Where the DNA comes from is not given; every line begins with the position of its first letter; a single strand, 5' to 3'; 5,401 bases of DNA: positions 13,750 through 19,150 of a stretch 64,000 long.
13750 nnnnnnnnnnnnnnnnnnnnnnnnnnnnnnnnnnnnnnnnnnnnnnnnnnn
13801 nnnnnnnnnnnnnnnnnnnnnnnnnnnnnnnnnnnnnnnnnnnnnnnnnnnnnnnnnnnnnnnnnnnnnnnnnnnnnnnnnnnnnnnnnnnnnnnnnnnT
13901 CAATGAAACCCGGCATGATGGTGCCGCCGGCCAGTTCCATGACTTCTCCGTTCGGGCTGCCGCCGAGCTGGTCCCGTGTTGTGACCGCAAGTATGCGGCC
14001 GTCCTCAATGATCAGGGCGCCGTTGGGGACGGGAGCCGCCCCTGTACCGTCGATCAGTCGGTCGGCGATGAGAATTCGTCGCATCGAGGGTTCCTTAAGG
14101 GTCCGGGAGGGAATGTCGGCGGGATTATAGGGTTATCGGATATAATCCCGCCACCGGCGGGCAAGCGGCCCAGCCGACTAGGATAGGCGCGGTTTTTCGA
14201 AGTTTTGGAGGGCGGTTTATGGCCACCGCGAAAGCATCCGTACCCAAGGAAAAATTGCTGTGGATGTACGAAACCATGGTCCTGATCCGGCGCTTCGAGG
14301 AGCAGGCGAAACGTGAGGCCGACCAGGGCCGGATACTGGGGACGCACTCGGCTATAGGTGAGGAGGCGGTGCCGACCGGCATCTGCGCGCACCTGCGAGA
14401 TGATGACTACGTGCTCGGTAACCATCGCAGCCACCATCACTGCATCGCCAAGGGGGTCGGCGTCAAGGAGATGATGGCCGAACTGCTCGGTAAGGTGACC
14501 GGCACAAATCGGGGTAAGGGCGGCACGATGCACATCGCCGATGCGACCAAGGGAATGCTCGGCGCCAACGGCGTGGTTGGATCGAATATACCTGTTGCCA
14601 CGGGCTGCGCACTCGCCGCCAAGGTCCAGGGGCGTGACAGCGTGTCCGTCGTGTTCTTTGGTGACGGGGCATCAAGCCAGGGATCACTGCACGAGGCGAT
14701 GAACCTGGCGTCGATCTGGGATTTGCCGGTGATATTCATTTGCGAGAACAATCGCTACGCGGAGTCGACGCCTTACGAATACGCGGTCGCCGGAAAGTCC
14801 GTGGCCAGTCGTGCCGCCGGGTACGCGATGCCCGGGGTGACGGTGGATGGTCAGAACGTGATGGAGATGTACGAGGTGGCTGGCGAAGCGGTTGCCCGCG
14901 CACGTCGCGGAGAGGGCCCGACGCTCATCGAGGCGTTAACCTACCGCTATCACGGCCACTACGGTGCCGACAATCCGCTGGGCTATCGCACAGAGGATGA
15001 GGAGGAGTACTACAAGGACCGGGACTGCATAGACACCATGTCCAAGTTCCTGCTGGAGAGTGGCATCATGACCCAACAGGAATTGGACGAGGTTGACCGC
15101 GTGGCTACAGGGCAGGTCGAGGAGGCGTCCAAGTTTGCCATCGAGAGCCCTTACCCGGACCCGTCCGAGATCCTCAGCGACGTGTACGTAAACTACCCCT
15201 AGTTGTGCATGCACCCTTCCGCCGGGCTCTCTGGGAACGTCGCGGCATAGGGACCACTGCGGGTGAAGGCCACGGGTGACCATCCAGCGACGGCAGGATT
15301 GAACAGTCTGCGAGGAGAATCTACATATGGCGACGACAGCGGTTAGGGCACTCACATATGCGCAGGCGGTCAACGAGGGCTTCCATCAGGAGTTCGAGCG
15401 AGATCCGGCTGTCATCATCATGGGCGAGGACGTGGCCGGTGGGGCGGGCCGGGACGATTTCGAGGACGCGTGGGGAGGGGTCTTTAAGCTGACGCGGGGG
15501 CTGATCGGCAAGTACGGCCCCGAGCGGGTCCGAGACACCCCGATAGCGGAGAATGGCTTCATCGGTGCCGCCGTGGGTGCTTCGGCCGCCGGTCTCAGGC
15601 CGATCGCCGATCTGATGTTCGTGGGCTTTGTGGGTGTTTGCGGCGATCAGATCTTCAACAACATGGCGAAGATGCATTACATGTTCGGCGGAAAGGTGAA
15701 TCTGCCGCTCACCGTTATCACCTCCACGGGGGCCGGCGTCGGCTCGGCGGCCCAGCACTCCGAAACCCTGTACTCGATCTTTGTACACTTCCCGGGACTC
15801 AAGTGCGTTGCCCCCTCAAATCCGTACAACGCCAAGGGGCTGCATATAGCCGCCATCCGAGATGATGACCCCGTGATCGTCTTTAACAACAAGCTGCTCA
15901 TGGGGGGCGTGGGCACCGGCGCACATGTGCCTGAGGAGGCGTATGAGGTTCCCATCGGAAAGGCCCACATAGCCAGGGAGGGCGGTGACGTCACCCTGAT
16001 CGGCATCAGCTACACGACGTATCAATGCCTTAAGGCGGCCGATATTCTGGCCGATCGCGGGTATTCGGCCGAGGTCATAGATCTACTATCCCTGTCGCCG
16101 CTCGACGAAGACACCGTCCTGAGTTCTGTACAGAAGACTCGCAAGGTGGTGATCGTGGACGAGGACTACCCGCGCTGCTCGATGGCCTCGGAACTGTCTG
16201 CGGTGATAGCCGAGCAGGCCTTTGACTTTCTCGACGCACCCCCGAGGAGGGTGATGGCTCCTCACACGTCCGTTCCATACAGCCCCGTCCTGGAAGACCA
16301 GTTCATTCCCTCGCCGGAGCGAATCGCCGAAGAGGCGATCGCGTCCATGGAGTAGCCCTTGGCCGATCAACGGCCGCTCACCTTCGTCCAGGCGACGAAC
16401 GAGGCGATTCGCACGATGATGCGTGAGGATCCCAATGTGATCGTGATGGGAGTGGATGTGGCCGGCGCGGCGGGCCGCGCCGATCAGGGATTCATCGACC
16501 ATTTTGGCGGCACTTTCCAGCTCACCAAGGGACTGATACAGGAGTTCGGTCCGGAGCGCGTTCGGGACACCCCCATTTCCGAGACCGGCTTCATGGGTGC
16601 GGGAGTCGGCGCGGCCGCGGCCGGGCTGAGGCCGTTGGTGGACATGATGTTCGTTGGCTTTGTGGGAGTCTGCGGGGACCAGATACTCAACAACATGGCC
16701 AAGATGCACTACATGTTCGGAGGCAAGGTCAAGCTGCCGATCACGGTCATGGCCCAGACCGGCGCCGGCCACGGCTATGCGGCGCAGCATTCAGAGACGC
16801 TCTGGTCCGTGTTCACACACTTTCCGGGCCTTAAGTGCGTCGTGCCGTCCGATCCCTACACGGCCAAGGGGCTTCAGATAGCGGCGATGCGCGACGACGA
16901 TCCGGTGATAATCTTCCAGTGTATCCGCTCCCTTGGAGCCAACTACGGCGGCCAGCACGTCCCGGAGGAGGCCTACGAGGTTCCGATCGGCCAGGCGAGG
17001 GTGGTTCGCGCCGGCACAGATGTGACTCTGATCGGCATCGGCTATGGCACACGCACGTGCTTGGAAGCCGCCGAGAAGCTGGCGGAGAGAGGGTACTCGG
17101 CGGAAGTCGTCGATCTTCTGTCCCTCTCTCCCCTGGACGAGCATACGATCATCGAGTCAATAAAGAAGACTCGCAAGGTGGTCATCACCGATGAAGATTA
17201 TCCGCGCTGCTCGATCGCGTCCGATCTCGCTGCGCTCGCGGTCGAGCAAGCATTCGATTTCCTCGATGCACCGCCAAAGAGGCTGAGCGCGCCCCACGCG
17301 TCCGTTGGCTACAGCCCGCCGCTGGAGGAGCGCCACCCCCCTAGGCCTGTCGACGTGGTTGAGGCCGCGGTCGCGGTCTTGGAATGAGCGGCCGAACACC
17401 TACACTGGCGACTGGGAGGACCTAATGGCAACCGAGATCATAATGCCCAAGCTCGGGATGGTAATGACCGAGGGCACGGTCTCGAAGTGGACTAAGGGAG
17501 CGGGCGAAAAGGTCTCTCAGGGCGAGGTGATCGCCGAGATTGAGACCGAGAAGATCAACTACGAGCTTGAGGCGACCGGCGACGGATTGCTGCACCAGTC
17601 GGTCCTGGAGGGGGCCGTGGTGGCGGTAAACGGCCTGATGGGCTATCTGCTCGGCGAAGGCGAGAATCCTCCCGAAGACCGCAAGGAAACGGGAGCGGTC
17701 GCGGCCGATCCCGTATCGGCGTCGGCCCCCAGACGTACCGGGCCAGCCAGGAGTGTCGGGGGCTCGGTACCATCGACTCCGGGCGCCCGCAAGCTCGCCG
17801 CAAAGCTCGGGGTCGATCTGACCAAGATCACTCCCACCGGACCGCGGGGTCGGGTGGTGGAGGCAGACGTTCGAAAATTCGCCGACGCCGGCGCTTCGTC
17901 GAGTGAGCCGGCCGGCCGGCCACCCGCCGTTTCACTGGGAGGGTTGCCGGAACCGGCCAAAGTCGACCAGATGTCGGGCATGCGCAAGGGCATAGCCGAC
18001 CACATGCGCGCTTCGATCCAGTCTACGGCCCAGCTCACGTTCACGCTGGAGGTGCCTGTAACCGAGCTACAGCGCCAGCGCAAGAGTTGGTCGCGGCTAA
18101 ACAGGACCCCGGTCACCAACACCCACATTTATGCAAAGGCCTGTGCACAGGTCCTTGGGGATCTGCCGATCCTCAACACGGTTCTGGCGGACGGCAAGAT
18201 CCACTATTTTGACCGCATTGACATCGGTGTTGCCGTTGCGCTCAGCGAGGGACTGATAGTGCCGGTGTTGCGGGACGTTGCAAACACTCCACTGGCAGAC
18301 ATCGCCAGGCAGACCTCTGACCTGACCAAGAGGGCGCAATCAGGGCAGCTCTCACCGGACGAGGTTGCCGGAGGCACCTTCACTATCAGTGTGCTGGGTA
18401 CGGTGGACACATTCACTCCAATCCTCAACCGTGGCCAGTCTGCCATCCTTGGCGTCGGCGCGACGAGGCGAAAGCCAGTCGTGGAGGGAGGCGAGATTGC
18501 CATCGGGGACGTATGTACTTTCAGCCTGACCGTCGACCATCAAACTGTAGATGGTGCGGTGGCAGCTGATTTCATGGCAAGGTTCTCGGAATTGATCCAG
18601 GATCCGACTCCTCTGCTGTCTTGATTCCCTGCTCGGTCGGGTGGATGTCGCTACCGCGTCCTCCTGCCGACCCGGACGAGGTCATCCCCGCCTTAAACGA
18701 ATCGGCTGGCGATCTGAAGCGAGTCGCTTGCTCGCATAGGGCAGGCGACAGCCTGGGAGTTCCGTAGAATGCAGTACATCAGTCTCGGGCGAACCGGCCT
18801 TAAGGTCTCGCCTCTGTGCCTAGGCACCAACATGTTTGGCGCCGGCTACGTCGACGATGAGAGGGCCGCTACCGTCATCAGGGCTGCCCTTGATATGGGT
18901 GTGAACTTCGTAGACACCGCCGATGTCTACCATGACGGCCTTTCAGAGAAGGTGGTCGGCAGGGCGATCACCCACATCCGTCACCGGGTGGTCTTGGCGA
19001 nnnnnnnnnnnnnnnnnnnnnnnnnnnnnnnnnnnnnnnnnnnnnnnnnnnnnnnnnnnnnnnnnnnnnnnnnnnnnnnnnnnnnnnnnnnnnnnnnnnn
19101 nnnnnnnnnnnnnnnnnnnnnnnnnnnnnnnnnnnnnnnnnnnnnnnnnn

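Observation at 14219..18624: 2-oxoacid dehydrogenase operon with duplicated E1-beta (alpha - beta - beta' - E2) and no E3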

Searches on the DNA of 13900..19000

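Call 40: search_rna_families(source=window, start=13900, end=19000, threshold=evalue, max_evalue=1)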
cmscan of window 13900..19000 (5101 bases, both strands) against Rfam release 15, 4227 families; matches with E-value up to 1: 0.
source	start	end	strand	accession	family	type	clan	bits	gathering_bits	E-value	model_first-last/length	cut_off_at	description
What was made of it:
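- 15203..15326 (+): 124-nt alpha-beta spacer carrying the ribosome-binding site of beta (GAGGAG about 8 nt before the ATG). No Rfam match (call 40).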
